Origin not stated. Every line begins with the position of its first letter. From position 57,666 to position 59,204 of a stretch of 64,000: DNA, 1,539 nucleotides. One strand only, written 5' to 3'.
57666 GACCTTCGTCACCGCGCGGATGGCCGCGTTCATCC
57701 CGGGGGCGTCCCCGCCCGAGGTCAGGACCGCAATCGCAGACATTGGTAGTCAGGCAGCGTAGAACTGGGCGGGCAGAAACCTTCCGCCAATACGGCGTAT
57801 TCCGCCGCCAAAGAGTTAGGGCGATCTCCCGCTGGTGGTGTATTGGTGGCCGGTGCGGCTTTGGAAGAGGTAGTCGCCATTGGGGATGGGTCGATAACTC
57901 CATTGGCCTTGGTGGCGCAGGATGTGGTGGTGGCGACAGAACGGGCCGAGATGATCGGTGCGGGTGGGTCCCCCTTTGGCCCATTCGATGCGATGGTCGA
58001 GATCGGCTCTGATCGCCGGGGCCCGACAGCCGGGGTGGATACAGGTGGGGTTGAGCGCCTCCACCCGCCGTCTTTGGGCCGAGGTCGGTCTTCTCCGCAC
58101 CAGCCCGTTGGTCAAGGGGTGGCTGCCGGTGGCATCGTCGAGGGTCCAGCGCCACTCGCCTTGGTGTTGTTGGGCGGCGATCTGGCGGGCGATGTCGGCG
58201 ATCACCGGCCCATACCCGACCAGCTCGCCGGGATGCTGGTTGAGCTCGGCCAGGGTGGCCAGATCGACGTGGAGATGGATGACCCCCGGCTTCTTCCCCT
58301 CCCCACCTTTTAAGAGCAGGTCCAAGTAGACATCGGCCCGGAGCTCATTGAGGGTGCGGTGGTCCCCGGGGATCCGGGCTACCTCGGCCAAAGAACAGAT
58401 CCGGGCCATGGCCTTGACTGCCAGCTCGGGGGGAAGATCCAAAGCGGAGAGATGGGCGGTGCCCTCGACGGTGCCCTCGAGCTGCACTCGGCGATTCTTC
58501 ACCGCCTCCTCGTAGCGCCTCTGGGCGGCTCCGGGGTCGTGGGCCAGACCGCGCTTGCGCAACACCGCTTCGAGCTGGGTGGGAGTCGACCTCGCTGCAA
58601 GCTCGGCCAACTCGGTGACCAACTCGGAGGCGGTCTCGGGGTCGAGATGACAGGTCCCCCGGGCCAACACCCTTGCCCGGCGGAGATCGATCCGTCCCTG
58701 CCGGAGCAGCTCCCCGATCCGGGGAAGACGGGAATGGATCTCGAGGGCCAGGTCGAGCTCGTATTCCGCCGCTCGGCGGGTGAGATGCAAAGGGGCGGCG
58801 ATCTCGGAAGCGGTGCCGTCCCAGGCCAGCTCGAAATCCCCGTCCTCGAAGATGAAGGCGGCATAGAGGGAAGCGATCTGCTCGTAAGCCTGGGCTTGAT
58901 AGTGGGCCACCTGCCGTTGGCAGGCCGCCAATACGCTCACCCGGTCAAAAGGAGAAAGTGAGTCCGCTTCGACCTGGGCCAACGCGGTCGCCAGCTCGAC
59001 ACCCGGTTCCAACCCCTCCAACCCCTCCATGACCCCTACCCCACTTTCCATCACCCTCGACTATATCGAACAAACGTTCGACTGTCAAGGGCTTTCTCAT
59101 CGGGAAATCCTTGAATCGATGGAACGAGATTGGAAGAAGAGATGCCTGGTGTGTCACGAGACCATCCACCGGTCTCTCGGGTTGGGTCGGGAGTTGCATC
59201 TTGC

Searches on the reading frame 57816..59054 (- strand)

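Call 10: search_protein_families(library=pfam, proteins=[window:57816-59054:-], max_evalue=0.001)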
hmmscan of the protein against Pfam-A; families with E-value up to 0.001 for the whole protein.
window:57816-59054:- (412 aa): 1 family
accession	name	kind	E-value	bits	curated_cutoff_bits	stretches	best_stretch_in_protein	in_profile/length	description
PF02720.22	DUF222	-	3.5e-16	59.9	24.4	1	47-333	9-304/306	Domain of unknown function (DUF222)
